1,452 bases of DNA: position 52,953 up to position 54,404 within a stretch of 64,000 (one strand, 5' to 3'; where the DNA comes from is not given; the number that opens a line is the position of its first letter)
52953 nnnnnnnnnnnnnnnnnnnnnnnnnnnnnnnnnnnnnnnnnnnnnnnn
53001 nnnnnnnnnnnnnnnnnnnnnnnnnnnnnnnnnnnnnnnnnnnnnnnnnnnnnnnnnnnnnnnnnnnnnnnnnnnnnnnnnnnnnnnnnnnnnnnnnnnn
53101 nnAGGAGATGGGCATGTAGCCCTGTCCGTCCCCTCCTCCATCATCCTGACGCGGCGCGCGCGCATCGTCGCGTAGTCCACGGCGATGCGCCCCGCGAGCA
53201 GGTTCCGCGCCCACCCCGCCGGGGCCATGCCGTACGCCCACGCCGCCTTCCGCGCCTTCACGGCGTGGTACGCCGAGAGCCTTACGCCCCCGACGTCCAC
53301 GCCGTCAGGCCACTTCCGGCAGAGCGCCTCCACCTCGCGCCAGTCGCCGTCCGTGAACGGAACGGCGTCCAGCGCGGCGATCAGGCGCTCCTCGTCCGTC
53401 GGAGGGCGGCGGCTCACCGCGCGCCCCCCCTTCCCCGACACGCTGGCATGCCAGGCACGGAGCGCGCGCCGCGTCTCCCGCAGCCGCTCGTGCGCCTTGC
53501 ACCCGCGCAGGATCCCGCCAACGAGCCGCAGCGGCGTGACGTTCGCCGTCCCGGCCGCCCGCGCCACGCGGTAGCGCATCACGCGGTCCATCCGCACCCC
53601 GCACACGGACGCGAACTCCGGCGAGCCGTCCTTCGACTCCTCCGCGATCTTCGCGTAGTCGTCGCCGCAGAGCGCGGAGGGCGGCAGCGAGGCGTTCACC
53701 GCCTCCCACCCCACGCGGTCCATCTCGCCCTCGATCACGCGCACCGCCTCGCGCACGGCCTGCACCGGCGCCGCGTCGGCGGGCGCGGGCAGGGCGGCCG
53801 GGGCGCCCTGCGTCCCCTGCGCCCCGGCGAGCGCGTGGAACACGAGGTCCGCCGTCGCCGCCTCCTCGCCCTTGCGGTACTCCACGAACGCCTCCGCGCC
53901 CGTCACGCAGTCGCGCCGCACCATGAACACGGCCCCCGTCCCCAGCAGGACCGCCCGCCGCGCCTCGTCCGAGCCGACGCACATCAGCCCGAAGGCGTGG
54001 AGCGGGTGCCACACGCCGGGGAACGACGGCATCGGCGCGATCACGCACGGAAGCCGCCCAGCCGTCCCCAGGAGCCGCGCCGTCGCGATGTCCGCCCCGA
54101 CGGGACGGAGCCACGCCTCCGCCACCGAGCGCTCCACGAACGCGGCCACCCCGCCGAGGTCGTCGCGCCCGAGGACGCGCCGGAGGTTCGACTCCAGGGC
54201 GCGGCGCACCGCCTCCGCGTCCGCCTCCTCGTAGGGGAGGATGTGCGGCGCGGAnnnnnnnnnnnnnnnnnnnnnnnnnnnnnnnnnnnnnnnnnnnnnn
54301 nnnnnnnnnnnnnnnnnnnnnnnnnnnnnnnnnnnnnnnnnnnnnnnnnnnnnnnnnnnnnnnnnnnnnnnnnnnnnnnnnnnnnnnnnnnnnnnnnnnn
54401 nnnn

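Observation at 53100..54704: RhuM N-terminal domain fused to a 380-aa unknown GC-rich domain, convergent with and overlapping the giant virion gene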

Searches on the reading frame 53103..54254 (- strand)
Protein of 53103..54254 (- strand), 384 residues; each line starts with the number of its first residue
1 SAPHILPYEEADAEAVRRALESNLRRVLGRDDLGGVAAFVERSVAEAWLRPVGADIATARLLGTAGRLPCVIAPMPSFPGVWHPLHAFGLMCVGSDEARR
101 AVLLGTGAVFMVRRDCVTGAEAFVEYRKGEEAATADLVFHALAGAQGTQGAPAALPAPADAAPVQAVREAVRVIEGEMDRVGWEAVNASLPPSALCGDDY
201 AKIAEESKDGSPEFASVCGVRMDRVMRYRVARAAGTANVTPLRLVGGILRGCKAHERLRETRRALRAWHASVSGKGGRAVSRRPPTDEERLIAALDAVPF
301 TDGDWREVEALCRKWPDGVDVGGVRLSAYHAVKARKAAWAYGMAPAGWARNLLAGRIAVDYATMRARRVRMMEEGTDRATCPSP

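Call 11: find_homologous_proteins(query=window:53103-54254:-, max_evalue=0.001)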
Query window:53103-54254:- (384 aa): 11 proteins with E <= 0.001 among 8000 candidates.
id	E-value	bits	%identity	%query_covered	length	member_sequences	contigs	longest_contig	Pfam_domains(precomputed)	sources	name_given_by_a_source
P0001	1.9e-168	579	96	72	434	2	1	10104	PF13310.12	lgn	-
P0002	1.5e-160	553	92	72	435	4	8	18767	PF13310.12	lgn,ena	-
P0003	2.0e-154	533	89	73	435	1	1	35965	PF13310.12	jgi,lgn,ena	-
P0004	2.9e-153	529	90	71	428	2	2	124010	PF13310.12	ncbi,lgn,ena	-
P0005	6.2e-145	501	85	73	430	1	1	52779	PF13310.12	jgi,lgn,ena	-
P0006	2.3e-115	404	71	71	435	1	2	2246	PF13310.12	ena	-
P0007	8.7e-115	402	72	70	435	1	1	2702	PF13310.12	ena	-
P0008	3.8e-112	393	70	70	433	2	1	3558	PF13310.12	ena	-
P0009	6.5e-112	393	70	69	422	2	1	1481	PF13310.12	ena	-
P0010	3.9e-110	387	69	70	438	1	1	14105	PF13310.12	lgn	-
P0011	2.0e-103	365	100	45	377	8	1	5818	PF13310.12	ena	-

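Call 13: find_encoding_contigs(protein=P0004, flank=8000, max_places=4)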
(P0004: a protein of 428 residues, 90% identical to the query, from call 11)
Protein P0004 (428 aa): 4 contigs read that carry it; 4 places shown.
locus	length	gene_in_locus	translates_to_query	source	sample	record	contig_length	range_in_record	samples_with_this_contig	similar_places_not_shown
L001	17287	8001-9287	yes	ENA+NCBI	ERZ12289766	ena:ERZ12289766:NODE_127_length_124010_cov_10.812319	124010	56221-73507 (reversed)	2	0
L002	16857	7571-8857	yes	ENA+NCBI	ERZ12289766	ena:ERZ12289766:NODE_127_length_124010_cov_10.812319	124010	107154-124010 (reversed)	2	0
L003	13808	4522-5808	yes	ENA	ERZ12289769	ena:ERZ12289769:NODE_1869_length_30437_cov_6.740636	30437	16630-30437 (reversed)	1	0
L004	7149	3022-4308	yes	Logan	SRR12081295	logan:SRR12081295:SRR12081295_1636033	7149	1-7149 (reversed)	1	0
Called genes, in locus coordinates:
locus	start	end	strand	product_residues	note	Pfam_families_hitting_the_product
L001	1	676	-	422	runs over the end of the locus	-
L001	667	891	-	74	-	-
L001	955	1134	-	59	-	-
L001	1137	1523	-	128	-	-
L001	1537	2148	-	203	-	-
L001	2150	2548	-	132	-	-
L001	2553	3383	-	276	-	PF13479:AAA_24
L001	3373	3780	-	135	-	-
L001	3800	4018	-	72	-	-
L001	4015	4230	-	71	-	-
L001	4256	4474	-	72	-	-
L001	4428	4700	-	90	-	-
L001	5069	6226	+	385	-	PF00589:Phage_integrase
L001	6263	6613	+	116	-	-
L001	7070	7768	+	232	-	PF01936:NYN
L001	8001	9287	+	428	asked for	PF13310:Virulence_RhuM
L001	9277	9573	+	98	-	-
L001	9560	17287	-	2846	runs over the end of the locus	PF06414:Zeta_toxin (weak), PF18798:LPD3 (weak), PF18857:LPD38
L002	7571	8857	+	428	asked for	PF13310:Virulence_RhuM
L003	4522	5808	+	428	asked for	PF13310:Virulence_RhuM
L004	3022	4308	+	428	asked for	PF13310:Virulence_RhuM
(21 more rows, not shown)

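Call 14: find_encoding_contigs(protein=P0001, flank=8000, max_places=3)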
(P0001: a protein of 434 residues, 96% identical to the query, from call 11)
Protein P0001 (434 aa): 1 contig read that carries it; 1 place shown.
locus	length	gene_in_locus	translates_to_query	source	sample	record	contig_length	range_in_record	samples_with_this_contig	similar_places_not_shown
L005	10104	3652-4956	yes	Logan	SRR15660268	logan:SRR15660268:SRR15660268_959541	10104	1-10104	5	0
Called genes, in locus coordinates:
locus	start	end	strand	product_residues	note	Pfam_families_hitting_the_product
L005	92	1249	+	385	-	PF00589:Phage_integrase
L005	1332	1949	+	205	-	-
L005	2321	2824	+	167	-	-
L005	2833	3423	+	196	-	-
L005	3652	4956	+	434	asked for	PF13310:Virulence_RhuM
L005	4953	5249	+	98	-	-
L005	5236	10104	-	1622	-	?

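Call 20: find_homologous_proteins(query=L005:4953-5246:+, max_evalue=0.001)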
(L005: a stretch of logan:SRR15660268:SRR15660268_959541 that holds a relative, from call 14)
Query L005:4953-5246:+ (98 aa): 4 proteins with E <= 0.001 among 14 candidates.
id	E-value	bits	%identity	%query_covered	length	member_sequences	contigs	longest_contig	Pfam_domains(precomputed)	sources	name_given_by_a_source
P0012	4.3e-57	208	97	99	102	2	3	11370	-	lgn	-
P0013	1.2e-48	181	86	97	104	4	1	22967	-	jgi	-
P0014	3.6e-46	173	84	97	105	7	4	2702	-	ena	-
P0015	8.8e-43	162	80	100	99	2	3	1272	-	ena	-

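Call 22: find_encoding_contigs(protein=P0011, flank=6000, max_places=3)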
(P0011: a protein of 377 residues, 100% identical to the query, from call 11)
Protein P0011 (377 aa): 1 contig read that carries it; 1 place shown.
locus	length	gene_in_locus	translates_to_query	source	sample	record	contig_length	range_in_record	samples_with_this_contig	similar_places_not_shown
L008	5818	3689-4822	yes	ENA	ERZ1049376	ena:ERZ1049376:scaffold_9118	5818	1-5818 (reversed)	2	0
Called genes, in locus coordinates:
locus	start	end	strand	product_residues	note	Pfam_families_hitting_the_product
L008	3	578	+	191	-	?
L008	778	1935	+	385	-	PF00589:Phage_integrase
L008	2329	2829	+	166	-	-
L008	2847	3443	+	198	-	-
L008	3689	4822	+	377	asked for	PF13310:Virulence_RhuM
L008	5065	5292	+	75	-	-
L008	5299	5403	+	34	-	-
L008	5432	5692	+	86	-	-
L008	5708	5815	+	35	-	-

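Call 41: find_encoding_contigs(protein=P0005, flank=8000, max_places=2)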
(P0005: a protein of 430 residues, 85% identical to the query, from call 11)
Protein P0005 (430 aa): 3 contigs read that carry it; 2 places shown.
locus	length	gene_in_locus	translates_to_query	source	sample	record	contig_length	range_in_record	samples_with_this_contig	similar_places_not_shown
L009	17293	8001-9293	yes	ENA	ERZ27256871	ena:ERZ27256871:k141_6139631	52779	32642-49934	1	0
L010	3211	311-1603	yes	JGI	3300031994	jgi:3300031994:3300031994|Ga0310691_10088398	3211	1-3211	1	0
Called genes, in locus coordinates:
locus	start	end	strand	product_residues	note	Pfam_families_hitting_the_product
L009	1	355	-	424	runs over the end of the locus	-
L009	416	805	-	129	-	-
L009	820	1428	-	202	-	-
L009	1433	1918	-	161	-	PF13876:Phage_gp49_66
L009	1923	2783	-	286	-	PF13479:AAA_24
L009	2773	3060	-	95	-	-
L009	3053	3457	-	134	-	-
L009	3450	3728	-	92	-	-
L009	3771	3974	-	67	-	-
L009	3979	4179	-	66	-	-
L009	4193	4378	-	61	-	-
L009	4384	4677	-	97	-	-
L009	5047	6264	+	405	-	PF00589:Phage_integrase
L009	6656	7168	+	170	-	-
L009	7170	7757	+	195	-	-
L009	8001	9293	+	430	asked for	PF13310:Virulence_RhuM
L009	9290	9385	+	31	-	-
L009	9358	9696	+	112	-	-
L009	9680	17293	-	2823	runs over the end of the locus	PF06414:Zeta_toxin (weak), PF18857:LPD38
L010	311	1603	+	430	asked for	PF13310:Virulence_RhuM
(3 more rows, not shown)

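Call 42: find_encoding_contigs(protein=P0003, flank=8000, max_places=2)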
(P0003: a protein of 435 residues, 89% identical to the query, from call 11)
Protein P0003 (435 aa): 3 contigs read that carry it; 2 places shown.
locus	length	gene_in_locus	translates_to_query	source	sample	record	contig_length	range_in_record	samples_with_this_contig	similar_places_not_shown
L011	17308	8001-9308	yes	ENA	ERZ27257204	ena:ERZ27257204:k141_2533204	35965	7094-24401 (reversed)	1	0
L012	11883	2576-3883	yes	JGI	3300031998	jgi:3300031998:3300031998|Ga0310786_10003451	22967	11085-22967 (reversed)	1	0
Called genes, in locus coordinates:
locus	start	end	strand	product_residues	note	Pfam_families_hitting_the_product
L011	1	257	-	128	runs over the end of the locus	-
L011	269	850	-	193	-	-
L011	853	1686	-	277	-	PF13479:AAA_24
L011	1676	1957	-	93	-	-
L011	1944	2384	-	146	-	-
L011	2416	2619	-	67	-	-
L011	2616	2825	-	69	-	-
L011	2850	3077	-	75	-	-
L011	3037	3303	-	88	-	-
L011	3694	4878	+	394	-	PF00589:Phage_integrase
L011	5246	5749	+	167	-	-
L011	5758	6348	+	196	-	-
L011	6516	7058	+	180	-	PF25559:DUF7931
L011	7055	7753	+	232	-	-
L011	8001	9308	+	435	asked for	PF13310:Virulence_RhuM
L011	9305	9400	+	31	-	-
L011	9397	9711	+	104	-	-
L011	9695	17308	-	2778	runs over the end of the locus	PF18857:LPD38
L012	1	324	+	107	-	?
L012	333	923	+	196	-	-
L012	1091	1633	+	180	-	PF25559:DUF7931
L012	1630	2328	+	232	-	-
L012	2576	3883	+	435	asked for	PF13310:Virulence_RhuM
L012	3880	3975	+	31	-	-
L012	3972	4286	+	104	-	-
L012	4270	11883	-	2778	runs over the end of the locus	PF18857:LPD38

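Call 61: search_protein_families(library=pfam, proteins=[L001:7070-7768:+, L001:6263-6613:+, L011:6516-7058:+, L011:7055-7753:+, L005:1332-1949:+], max_evalue=1)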
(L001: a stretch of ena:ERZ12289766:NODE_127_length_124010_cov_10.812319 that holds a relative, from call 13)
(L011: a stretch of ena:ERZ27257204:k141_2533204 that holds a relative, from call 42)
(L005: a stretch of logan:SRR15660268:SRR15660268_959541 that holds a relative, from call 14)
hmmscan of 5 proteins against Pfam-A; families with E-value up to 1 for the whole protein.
L001:7070-7768:+ (232 aa): 1 family
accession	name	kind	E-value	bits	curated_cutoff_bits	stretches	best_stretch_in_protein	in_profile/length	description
PF01936.24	NYN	-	2.4e-11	44.8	24.2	1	141-194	71-122/145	NYN domain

L001:6263-6613:+ (116 aa): 2 families
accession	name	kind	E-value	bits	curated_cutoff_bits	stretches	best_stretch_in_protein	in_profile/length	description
PF06197.19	DUF998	-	8e-05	22.8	30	1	20-103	13-91/184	Protein of unknown function (DUF998)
PF05579.19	Peptidase_S32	-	0.47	10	24.7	0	4-94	3-110/297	Equine arteritis virus serine endopeptidase S32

L011:6516-7058:+ (180 aa): 9 families
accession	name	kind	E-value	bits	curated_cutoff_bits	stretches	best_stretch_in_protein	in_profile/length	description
PF25559.1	DUF7931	-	5.2e-10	39.6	27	1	34-161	3-136/149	Domain of unknown function (DUF7931)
PF13091.12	PLDc_2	-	0.00053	20.3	27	1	42-128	3-91/132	PLD-like domain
PF22468.2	ACT_9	-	0.0016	18.6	27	1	59-88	5-34/61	ACT domain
PF01842.31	ACT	-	0.0032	17.7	27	1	65-92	10-37/66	ACT domain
PF24217.1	DUF7436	-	0.004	17.5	34.2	1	34-132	14-113/153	Family of unknown function (DUF7436)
PF03853.21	YjeF_N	-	0.01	16.3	24.9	1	27-116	4-90/169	YjeF-related protein N-terminus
PF24402.1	iHKD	-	0.035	14.7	27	1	78-128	14-62/111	Inactive HKD-Rease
PF00291.31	PALP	-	0.11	12.3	35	1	74-158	70-143/295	Pyridoxal-phosphate dependent enzyme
PF13840.12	ACT_7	-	0.14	12.5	27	1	63-84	17-39/65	ACT domain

L011:7055-7753:+ (232 aa): 1 family
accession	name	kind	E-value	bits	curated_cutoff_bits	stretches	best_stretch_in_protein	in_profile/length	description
PF14015.11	DUF4231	-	0.13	13.1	24.7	1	112-182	13-75/103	Protein of unknown function (DUF4231)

L005:1332-1949:+ (205 aa): 10 families
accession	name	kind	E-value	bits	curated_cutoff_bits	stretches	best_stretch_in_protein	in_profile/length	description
PF24460.1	DUF7575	-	0.041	13.7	28.5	1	16-29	2-15/28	Domain of unknown function (DUF7575)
PF13913.12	zf-C2HC_2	-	0.044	13.9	27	0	38-48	3-13/25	zinc-finger of a C2HC-type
PF24042.1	DUF7351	-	0.061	13.5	31.2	1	19-48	3-32/177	Domain of unknown function (DUF7351)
PF13248.11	Zn_ribbon_3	-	0.11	12.4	27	0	17-27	2-11/26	zinc-ribbon domain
PF22109.2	Zn_ribbon_tTFIIB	-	0.14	12.5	28.6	1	19-44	11-36/40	Transcription factor IIB, zinc ribbon, Trypanosome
PF13717.11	Zn_ribbon_4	-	0.19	12.1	30.3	1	18-47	3-35/36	zinc-ribbon domain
PF08209.17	Sgf11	-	0.32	11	26.4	0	35-47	2-14/33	Sgf11 (transcriptional regulation protein)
PF23547.1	Zn_ribbon_FGT1_1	-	0.34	11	27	1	18-50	3-33/35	FORGETTER1 first zinc ribbon domain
PF23451.1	Zn_ribbon_PaaD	-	0.6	10.2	27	0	11-26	8-23/53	PaaD zinc beta ribbon domain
PF25299.1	ZZ_ADA2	-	0.77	10.4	27.5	0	20-51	1-27/48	ADA2 ZZ-type zing finger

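Call 71: find_encoding_contigs(protein=P0002, flank=3000, max_places=8)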
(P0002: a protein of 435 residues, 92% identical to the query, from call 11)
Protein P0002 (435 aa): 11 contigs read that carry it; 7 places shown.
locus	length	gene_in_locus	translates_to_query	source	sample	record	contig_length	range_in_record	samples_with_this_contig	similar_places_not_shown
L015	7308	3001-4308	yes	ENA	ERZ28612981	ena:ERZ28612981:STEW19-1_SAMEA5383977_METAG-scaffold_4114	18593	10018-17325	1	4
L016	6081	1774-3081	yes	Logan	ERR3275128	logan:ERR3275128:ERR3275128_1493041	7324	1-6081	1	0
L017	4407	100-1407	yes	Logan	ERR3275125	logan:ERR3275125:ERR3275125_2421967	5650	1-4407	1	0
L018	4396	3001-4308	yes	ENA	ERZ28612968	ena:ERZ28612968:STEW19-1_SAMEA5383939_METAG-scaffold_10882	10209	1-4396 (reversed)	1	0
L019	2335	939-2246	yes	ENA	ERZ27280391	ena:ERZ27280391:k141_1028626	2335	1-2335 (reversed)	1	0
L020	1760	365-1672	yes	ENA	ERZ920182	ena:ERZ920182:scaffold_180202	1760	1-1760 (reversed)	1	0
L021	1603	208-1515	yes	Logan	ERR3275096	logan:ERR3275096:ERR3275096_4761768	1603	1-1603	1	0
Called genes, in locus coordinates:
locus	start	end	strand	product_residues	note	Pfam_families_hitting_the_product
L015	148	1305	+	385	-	PF00589:Phage_integrase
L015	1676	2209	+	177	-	-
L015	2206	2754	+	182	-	-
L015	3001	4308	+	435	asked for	PF13310:Virulence_RhuM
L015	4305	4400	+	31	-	-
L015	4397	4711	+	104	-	-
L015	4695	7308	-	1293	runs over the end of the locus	?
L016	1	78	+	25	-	?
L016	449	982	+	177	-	-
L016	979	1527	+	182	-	-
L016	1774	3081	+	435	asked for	PF13310:Virulence_RhuM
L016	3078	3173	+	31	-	-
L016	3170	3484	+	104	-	-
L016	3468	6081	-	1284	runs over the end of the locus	?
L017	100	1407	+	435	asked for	PF13310:Virulence_RhuM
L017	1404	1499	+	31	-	-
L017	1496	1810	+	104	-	-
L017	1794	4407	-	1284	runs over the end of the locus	?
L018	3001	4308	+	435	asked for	PF13310:Virulence_RhuM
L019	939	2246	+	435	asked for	PF13310:Virulence_RhuM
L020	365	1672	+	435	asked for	PF13310:Virulence_RhuM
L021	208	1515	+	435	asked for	PF13310:Virulence_RhuM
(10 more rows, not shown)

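Call 72: find_encoding_contigs(protein=P0010, flank=6000, max_places=3)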
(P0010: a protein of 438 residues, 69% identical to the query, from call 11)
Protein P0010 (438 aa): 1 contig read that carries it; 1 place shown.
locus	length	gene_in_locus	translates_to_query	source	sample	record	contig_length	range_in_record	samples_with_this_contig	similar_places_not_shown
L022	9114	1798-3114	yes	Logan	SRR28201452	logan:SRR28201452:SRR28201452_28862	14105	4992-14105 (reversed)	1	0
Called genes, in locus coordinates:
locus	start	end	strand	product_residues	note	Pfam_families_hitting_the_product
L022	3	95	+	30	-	?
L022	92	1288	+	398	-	PF00589:Phage_integrase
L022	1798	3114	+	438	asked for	PF13310:Virulence_RhuM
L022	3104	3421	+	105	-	-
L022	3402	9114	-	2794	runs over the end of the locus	PF18857:LPD38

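Call 73: find_encoding_contigs(protein=P0008, flank=3000, max_places=3)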
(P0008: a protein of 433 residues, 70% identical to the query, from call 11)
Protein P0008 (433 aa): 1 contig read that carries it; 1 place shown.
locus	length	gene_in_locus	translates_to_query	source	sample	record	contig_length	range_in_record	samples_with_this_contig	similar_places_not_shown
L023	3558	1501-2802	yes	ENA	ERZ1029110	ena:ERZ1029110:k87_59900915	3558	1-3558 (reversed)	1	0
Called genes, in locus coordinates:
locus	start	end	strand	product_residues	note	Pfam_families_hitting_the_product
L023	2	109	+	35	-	?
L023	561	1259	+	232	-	PF01936:NYN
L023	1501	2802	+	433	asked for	PF13310:Virulence_RhuM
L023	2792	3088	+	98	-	-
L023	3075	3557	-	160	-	?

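Call 74: find_encoding_contigs(protein=P0007, flank=3000, max_places=3)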
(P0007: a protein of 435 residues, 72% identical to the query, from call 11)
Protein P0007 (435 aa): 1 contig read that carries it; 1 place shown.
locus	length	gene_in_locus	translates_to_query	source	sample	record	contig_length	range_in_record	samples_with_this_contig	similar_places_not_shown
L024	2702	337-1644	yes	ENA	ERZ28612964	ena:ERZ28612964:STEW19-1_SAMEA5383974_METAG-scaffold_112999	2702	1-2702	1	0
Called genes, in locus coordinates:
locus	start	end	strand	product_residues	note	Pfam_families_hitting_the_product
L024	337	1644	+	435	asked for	PF13310:Virulence_RhuM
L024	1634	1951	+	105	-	-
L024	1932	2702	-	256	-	?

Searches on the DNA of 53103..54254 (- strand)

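Call 94: search_rna_families(sources=[L015, L022, L001, L009], threshold=gathering)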
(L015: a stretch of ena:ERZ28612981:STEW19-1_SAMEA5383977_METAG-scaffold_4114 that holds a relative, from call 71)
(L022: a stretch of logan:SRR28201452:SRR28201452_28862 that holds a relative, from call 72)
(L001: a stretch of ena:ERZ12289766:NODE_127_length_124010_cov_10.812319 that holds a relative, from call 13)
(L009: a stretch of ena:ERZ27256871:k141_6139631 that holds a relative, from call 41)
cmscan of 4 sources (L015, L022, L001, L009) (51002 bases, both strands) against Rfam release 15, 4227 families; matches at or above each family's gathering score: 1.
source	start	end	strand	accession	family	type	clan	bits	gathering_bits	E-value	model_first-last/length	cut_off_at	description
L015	11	82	+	RF00005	tRNA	Gene; tRNA;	CL00001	71.1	29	1.3e-13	1-71/71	no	tRNA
